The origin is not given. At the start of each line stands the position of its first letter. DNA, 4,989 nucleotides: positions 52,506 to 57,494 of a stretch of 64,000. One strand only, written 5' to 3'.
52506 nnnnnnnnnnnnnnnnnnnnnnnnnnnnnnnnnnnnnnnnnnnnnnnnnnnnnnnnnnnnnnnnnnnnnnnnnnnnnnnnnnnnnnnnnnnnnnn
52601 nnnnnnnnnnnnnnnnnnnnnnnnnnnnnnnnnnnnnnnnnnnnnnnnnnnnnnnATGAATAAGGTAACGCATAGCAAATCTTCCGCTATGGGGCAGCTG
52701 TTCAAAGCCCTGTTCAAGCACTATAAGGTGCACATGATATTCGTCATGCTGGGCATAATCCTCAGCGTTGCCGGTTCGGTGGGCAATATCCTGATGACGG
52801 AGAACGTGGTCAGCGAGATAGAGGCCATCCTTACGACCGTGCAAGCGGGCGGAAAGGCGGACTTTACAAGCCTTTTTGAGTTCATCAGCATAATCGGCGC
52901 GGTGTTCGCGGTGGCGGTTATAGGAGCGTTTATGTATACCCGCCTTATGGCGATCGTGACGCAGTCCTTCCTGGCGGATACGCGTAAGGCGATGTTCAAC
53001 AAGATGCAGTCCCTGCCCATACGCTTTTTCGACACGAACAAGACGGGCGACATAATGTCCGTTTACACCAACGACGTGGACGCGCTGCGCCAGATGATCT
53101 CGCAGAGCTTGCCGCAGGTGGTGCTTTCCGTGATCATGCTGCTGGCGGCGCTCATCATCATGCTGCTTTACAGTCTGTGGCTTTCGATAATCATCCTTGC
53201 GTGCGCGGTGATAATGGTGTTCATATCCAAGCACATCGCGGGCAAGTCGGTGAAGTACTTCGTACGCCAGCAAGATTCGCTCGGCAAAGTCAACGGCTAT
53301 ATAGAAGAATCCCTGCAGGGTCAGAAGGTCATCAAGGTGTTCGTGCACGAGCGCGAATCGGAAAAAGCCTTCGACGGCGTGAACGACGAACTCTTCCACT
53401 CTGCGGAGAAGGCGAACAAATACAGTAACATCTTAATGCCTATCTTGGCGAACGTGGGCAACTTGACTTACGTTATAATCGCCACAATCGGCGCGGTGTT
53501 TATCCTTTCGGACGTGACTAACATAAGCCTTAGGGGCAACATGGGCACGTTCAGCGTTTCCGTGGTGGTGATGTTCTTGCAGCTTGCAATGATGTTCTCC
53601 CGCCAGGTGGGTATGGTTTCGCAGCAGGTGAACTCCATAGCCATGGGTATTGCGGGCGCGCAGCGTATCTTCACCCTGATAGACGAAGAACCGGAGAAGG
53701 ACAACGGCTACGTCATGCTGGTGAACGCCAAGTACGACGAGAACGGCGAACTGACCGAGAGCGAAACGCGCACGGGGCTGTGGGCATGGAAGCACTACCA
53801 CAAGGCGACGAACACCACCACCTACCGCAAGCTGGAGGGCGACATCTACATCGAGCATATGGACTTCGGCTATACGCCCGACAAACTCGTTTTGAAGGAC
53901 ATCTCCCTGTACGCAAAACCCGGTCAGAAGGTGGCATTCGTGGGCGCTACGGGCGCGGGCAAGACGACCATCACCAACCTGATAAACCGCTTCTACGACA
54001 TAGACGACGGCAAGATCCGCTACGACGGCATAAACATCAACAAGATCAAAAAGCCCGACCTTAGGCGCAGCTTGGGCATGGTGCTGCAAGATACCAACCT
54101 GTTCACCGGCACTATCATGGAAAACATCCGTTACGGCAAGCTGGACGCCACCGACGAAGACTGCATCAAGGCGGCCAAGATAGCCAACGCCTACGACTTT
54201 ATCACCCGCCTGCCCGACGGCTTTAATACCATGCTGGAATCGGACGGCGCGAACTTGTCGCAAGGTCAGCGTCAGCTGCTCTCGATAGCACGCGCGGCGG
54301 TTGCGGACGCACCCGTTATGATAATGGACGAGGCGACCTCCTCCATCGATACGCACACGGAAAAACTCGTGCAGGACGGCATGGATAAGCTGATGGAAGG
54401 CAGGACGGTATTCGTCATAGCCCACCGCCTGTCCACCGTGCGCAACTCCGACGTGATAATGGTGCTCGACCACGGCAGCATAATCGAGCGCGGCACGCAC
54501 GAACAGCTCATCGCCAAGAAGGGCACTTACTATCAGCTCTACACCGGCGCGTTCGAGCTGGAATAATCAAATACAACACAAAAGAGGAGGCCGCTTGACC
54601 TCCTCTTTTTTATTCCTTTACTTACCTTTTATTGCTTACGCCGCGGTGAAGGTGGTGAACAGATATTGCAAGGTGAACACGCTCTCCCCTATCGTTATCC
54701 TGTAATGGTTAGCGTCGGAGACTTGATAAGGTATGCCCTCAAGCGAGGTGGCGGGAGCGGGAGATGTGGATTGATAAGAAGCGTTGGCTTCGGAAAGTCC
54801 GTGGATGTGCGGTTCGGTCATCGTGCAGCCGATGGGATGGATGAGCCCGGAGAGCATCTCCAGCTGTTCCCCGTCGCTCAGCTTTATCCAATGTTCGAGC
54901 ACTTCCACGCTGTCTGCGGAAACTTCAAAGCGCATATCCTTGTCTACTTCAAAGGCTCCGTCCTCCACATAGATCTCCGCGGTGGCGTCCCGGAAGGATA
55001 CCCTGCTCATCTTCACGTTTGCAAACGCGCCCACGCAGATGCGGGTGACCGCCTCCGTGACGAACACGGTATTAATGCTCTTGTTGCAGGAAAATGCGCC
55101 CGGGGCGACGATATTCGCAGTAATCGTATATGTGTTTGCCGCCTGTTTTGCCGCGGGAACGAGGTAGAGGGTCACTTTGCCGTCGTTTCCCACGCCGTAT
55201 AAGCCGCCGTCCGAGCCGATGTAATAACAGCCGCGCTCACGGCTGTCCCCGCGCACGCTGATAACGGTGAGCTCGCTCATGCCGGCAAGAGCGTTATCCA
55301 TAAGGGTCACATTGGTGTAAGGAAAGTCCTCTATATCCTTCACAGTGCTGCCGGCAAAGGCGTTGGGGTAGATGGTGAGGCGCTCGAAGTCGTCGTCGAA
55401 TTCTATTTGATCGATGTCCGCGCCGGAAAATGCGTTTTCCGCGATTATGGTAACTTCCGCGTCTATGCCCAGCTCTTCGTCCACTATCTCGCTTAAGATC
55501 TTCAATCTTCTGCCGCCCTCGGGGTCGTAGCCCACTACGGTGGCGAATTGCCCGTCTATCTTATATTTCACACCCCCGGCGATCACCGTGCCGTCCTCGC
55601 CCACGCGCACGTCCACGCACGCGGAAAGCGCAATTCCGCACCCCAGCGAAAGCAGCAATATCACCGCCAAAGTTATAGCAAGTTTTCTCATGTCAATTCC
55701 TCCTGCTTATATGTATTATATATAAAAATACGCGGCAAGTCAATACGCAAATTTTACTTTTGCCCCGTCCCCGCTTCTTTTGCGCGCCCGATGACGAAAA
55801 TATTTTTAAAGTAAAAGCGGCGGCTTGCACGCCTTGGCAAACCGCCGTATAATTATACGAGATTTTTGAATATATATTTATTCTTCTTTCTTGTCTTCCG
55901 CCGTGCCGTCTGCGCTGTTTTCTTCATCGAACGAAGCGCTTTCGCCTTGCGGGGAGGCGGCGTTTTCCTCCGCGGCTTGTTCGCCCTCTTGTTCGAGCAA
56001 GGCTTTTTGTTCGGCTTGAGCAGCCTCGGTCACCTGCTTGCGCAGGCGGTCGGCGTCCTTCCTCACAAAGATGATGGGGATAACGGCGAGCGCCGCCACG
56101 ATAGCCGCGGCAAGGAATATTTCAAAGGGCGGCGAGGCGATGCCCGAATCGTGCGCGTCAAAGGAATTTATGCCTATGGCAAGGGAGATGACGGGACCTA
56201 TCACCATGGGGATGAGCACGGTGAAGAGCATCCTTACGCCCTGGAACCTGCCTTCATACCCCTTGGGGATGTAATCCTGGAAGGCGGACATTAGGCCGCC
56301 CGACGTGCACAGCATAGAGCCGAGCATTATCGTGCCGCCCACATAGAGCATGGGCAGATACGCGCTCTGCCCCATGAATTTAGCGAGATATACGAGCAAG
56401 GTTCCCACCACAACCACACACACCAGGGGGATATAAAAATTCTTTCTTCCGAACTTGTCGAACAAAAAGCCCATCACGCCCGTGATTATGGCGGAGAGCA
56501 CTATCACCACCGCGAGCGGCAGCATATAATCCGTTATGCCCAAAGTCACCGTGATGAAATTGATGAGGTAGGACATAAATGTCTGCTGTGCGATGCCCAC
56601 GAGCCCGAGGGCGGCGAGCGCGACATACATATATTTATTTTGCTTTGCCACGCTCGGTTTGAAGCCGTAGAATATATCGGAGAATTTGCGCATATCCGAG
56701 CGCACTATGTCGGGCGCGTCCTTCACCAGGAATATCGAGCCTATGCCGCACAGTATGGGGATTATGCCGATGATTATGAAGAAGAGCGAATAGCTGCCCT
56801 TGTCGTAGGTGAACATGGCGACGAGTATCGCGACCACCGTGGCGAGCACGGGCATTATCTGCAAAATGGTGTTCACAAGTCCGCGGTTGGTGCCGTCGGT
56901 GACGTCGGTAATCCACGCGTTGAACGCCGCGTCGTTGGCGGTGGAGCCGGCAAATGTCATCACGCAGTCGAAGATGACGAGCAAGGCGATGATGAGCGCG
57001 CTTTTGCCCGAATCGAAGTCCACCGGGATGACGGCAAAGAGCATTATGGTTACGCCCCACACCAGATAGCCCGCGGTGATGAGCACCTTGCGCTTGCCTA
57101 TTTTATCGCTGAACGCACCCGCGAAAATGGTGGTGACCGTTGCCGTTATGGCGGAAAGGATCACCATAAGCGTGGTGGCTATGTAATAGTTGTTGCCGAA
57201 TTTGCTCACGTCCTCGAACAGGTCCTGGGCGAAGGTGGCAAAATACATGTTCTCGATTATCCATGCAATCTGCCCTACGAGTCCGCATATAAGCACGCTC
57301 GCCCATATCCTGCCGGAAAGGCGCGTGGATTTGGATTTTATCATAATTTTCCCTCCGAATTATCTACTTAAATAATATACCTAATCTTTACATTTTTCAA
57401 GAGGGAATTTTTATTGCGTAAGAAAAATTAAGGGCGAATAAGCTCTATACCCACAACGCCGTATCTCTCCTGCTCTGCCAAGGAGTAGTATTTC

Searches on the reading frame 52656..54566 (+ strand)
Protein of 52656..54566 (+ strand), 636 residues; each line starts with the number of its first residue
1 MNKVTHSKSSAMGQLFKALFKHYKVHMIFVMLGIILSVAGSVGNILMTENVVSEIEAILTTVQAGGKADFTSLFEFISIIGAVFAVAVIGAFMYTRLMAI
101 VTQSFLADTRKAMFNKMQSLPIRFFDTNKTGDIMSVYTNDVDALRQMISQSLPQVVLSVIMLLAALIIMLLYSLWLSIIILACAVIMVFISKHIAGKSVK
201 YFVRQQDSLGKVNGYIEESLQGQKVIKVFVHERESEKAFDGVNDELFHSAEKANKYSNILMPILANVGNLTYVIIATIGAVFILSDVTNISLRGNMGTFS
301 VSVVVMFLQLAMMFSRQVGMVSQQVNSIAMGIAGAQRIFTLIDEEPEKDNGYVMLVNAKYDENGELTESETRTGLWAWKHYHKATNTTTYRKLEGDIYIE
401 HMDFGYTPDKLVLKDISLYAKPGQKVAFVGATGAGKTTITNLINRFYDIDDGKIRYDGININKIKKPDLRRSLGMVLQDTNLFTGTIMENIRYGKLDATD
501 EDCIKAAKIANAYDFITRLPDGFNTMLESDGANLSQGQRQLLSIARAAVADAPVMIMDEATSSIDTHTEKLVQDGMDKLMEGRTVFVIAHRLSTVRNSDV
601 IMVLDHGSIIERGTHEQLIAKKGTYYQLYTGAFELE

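Call 20: search_protein_families(library=pfam, proteins=[window:52656-54566:+], max_evalue=1)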
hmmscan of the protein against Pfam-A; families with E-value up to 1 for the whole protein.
window:52656-54566:+ (636 aa): 6 families
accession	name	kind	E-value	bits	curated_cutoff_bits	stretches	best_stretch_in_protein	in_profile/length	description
PF00664.28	ABC_membrane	-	4.5e-41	141.8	28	1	31-302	2-266/274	ABC transporter transmembrane region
PF00005.33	ABC_tran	-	6e-29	101.8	25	1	413-562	1-137/137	ABC transporter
PF02463.25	SMC_N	-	2.3e-06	27.6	40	1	136-602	111-209/220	RecF/RecN/SMC N terminal domain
PF13748.11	ABC_membrane_3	-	0.00095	19.1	27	1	146-223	110-187/237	ABC transporter transmembrane region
PF13401.12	AAA_22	-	0.06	14.1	27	1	427-561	9-94/130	AAA domain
PF02367.23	TsaE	-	0.18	12.2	26.6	1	418-449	16-47/128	Threonylcarbamoyl adenosine biosynthesis protein TsaE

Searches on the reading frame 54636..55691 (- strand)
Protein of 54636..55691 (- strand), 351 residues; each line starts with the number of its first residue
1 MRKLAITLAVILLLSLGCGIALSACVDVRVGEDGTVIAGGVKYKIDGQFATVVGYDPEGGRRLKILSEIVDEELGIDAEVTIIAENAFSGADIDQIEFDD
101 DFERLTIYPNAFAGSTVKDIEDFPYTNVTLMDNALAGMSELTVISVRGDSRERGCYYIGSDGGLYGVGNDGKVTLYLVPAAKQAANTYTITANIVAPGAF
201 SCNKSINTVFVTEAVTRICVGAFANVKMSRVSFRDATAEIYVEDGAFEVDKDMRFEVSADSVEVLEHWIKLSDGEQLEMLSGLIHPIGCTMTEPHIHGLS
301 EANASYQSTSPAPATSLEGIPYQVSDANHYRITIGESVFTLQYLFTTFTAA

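Call 20: search_protein_families(library=pfam, proteins=[window:54636-55691:-], max_evalue=1)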
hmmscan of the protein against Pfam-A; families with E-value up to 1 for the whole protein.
window:54636-55691:- (351 aa): 2 families
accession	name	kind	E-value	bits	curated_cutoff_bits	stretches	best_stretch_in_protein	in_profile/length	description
PF13306.12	LRR_5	-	3.9e-09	36.9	27.7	2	74-147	16-87/127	BspA type Leucine rich repeat region (6 copies)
PF12733.13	Cadherin-like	-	0.18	12.7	24.2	0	197-241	9-52/89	Cadherin-like beta sandwich domain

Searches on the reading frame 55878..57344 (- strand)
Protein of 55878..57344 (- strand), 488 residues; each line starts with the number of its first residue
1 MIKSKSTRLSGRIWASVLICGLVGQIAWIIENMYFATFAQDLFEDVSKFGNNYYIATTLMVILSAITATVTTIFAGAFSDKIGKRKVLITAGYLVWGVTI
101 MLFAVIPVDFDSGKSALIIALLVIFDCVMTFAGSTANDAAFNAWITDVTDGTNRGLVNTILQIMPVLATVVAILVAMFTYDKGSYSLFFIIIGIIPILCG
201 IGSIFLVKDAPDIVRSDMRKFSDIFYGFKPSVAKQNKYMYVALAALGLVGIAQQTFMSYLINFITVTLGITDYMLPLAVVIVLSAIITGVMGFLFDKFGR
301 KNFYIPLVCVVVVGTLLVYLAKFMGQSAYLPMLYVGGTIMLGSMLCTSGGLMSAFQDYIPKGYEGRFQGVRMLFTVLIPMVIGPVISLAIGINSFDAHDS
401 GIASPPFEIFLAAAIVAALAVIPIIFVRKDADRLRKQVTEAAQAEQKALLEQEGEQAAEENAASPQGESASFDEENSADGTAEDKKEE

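Call 20: search_protein_families(library=pfam, proteins=[window:55878-57344:-], max_evalue=1)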
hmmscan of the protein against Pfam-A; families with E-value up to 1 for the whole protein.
window:55878-57344:- (488 aa): 2 families
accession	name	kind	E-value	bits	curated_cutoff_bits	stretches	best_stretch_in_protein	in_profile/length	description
PF07690.21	MFS_1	-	2.5e-27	96.2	33.4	2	56-384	33-347/347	Major Facilitator Superfamily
PF13346.12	ABC2_membrane_5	-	0.0084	16.1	25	1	53-180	81-204/205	ABC-2 family transporter protein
